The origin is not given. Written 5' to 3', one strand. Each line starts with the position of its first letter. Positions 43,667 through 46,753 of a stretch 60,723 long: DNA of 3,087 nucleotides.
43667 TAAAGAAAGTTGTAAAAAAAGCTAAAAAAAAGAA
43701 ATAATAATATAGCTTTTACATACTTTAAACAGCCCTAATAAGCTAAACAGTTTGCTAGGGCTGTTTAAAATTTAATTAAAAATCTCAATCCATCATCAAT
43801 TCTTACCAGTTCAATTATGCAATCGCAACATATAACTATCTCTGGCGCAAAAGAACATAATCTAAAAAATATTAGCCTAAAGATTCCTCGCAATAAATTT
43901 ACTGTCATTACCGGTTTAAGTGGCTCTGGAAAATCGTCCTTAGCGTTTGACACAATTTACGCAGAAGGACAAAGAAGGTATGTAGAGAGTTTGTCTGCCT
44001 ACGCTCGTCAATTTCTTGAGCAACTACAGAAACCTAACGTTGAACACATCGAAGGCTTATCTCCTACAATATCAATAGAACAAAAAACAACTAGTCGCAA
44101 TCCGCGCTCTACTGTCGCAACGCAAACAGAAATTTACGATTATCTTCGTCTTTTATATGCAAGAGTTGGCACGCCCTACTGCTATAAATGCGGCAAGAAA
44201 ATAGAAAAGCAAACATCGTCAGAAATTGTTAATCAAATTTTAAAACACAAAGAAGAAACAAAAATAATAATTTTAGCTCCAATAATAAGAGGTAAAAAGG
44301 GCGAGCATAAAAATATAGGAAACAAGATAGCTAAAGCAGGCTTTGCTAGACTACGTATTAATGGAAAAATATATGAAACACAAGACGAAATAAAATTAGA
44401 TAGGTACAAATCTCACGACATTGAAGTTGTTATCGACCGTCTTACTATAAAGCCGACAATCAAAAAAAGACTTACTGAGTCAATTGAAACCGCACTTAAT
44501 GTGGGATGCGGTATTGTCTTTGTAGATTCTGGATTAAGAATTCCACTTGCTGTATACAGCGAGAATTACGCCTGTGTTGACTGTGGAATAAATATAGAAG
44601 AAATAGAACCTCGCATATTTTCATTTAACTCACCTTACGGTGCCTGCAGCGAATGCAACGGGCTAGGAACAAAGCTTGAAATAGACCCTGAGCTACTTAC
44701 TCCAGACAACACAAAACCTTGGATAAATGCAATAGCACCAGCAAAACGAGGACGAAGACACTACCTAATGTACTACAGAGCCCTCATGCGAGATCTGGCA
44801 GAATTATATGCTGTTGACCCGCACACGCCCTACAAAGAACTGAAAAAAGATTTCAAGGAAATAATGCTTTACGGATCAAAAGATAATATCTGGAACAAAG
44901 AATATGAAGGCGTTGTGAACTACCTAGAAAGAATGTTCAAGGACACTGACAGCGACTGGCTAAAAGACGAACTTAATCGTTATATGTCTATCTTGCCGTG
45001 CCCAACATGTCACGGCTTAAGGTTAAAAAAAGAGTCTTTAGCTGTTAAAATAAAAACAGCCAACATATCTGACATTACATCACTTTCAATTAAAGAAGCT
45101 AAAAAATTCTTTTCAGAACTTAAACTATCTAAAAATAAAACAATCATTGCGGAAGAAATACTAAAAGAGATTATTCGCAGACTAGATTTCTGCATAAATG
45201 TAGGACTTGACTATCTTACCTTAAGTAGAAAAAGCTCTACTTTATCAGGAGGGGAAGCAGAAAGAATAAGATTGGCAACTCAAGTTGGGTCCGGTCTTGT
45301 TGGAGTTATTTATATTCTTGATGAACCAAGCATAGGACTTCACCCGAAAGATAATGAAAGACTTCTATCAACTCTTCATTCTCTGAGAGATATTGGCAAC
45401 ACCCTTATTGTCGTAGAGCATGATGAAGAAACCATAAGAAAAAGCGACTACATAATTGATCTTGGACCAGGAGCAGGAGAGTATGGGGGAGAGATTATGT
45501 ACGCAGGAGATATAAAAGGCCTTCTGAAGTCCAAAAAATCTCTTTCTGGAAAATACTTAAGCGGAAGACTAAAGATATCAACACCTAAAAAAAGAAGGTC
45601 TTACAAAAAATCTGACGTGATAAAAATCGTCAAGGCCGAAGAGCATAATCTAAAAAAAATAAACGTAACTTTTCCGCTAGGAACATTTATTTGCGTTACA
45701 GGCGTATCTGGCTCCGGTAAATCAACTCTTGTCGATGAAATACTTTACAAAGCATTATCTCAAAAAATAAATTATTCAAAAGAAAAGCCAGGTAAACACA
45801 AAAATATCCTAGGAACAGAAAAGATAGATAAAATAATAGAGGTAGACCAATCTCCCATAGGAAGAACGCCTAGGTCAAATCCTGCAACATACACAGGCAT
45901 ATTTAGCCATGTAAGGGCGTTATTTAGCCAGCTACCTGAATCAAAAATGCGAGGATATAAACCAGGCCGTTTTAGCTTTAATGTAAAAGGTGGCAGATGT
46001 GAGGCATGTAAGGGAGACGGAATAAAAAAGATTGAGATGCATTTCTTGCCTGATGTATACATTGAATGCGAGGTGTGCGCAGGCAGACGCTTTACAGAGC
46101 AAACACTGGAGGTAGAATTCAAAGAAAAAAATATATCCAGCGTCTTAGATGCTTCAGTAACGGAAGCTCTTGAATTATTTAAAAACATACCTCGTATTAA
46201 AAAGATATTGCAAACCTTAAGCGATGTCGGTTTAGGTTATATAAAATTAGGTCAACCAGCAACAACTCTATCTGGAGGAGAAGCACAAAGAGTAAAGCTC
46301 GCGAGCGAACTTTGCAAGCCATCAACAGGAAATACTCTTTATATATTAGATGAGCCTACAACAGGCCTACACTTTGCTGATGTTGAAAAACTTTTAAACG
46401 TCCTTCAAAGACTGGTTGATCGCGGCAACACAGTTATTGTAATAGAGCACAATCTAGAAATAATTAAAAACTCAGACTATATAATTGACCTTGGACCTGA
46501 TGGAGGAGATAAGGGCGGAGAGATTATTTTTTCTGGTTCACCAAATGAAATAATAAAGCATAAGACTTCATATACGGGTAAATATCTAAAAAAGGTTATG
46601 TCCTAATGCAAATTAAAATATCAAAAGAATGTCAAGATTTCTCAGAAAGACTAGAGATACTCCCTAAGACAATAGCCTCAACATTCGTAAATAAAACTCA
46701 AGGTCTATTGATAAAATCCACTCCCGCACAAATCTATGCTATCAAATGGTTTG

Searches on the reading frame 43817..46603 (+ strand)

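Call 73: search_protein_families(library=pfam, proteins=[window:43817-46603:+], max_evalue=0.000001)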
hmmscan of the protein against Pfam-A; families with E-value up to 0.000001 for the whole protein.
window:43817-46603:+ (929 aa): 8 families
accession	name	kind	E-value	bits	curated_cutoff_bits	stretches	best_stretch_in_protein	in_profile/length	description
PF17760.6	UvrA_inter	-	1.8e-39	134.4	23.3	1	132-237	1-106/109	UvrA interaction domain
PF00005.33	ABC_tran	-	1.7e-22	80.9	25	0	784-849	79-137/137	ABC transporter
PF17755.6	UvrA_DNA-bind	-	1.6e-19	70.7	23.2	1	290-387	1-109/110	UvrA DNA-binding domain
PF02463.25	SMC_N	-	1.2e-14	54.8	40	0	5-547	4-209/220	RecF/RecN/SMC N terminal domain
PF13555.12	AAA_29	-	5.7e-09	36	27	0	619-643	19-43/61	P-loop containing region of AAA domain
PF13191.12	AAA_16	-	4.3e-08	34.3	32.6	0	623-650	25-52/167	AAA ATPase domain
PF03193.22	RsgA_GTPase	-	2.5e-07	31.1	30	0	599-661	84-146/174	RsgA GTPase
PF13304.12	AAA_21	-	4.9e-07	30.5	27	0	828-883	248-303/304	AAA domain, putative AbiEii toxin, Type IV TA system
